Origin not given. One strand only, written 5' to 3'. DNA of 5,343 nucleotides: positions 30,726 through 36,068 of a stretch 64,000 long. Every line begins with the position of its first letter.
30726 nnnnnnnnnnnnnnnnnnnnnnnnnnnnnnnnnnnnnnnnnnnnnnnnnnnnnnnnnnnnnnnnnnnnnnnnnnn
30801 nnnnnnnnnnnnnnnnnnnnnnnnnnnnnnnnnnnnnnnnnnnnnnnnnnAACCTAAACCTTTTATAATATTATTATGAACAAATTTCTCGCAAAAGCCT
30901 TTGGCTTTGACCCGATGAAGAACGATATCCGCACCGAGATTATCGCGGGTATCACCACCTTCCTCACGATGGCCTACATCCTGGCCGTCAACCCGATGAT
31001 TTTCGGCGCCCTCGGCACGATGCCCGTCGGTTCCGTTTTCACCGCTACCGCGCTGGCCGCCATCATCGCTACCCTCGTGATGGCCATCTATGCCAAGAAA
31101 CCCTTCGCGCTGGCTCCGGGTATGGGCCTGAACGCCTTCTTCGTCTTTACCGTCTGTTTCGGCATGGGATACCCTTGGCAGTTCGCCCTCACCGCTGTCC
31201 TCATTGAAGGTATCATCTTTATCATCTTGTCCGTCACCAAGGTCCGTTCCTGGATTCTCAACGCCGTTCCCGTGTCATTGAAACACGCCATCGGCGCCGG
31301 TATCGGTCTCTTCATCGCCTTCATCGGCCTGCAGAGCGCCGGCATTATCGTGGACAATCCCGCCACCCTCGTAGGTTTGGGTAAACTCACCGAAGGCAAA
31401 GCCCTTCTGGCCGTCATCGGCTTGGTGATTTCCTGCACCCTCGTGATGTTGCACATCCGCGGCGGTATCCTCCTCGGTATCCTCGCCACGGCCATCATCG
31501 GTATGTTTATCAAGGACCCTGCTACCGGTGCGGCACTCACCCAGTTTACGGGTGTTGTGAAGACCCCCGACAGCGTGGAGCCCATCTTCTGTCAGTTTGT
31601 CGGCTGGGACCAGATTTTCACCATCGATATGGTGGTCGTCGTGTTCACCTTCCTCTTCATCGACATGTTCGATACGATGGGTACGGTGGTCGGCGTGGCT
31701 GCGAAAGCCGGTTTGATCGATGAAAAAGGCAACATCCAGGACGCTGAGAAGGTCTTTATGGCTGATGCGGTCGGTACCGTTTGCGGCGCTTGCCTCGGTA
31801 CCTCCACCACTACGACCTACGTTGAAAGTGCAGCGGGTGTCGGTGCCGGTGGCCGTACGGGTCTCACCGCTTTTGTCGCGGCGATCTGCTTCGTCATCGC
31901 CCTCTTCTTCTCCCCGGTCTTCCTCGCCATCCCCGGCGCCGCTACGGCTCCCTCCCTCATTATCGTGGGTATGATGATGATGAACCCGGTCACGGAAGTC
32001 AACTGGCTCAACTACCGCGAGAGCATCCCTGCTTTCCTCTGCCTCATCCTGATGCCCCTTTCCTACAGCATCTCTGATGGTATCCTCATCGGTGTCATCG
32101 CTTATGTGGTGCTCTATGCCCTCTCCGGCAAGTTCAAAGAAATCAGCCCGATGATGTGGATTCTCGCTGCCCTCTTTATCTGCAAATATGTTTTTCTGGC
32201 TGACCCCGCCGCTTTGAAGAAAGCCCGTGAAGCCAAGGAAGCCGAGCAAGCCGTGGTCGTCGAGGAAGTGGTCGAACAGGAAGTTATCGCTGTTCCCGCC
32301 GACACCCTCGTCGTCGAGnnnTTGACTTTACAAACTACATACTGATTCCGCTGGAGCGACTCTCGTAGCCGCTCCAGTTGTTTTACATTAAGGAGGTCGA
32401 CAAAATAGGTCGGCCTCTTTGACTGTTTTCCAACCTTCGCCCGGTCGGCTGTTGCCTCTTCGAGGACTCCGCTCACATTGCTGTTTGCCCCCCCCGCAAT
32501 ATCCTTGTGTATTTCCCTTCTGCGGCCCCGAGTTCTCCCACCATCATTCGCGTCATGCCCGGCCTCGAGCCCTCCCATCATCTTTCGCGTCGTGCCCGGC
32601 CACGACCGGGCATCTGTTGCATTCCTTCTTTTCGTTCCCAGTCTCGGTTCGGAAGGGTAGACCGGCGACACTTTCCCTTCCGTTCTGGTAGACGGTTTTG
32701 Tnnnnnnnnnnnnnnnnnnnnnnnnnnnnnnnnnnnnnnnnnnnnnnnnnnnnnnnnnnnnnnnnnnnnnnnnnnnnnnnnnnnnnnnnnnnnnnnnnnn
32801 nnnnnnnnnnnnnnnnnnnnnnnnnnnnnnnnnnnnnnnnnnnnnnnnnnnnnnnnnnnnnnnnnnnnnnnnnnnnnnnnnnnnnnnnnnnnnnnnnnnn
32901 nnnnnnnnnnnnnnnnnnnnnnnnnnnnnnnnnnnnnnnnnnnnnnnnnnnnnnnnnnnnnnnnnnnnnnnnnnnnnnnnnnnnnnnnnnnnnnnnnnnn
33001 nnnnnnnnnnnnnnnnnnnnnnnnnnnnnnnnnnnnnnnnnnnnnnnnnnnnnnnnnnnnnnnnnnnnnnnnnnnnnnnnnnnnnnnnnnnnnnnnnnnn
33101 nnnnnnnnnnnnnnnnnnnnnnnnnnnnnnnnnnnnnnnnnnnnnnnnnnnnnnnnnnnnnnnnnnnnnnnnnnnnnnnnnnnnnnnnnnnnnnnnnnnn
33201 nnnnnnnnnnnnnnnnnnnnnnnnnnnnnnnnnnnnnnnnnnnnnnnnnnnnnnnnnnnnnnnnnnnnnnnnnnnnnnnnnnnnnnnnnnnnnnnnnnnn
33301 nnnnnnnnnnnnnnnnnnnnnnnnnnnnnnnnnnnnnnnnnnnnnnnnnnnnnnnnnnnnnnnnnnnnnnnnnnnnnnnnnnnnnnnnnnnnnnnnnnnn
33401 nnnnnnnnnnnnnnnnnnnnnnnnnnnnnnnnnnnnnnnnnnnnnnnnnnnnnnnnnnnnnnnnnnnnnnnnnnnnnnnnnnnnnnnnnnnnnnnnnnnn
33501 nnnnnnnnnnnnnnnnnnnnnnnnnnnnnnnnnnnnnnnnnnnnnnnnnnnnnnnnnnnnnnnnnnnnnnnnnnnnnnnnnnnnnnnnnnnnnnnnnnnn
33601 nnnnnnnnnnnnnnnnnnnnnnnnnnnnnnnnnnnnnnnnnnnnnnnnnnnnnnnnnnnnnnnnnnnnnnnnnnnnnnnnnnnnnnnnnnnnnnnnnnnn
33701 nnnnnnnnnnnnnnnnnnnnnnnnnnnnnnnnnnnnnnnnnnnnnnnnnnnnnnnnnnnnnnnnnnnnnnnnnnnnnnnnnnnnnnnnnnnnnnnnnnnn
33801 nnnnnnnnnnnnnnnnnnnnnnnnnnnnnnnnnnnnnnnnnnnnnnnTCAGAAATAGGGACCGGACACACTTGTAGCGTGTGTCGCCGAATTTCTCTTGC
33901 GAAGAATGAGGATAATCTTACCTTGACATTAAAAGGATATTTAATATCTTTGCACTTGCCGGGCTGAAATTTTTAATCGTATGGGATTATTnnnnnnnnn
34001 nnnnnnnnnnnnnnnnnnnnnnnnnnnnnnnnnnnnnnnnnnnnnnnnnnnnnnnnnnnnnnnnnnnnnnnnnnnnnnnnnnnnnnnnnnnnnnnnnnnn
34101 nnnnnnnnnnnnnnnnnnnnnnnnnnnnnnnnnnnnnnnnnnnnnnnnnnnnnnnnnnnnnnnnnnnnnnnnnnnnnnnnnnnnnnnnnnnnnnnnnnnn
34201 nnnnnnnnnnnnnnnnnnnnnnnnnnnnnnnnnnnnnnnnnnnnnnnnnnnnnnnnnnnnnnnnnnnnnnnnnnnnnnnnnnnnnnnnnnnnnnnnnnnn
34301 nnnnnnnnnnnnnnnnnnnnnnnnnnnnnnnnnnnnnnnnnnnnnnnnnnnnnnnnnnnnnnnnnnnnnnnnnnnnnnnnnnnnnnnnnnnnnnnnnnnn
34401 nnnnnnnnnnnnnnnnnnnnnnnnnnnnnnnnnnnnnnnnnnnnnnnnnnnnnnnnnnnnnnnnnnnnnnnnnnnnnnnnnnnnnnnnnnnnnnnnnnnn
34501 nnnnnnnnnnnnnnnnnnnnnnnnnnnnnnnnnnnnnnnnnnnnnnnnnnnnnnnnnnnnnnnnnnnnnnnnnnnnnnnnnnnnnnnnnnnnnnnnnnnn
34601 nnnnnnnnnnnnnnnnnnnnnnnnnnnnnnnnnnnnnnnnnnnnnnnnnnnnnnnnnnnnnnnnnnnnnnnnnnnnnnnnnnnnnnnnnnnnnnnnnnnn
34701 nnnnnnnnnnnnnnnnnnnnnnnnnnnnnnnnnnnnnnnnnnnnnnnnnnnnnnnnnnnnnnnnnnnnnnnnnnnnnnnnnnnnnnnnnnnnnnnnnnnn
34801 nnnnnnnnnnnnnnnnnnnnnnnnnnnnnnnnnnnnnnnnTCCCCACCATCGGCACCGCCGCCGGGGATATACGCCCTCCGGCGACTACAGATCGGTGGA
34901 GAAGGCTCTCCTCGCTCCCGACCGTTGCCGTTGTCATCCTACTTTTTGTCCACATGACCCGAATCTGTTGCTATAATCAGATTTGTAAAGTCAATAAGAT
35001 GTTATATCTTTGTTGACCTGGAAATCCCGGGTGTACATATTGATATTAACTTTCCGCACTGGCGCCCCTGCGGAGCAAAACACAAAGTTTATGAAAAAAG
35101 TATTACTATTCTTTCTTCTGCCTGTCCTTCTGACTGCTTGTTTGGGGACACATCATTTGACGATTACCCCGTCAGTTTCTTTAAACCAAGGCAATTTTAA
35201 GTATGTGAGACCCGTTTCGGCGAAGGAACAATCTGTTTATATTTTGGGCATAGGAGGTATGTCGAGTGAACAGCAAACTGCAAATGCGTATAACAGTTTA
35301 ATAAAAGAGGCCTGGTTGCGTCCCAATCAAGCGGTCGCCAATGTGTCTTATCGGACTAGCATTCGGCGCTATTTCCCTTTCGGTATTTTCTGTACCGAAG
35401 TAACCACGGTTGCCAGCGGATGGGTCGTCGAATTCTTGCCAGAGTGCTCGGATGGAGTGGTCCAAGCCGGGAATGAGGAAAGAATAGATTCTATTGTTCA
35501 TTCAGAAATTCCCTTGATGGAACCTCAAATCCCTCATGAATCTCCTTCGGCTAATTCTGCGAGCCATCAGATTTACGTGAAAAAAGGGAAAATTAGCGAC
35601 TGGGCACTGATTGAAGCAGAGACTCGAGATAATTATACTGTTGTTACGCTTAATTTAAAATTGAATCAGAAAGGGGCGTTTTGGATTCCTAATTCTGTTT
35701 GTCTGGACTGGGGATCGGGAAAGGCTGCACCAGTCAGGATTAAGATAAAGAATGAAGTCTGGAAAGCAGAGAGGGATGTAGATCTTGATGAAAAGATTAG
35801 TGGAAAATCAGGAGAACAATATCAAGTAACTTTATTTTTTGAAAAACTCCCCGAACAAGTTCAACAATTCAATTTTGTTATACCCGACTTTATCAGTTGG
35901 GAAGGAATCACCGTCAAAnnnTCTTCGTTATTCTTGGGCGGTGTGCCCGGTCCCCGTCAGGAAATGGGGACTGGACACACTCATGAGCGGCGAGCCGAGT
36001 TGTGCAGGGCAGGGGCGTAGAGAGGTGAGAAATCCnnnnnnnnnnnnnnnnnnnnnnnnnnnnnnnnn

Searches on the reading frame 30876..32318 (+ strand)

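Call 68: search_protein_families(library=pfam, max_evalue=0.00001, proteins=[window:30876-32318:+])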
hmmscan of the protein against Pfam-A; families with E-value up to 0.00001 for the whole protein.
window:30876-32318:+ (481 aa): 1 family
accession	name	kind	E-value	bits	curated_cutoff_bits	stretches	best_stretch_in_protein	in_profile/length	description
PF00860.26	Xan_ur_permease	-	7.3e-44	150.5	27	1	20-401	2-385/389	Permease family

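Call 71: search_protein_families(library=ncbifam, max_evalue=0.00001, proteins=[window:30876-32318:+])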
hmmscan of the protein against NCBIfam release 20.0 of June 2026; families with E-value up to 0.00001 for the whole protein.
window:30876-32318:+ (481 aa): 0 families

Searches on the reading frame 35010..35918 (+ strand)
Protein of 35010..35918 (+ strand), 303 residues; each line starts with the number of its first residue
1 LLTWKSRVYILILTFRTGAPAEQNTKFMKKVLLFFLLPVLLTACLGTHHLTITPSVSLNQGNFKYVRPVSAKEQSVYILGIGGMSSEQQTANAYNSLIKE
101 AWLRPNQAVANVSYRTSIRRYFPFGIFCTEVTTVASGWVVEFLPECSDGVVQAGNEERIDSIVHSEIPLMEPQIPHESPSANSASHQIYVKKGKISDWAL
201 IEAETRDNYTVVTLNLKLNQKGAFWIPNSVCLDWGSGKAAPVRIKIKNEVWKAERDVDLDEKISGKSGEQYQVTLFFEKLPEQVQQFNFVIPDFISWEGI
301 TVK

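Call 69: search_protein_families(library=pfam, max_evalue=0.00001, proteins=[window:35010-35918:+])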
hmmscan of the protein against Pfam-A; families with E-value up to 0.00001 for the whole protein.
window:35010-35918:+ (303 aa): 1 family
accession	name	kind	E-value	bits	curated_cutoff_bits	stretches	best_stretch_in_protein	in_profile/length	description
PF20205.3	DUF6567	-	4.7e-14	52.8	27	1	28-142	1-121/123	Family of unknown function (DUF6567)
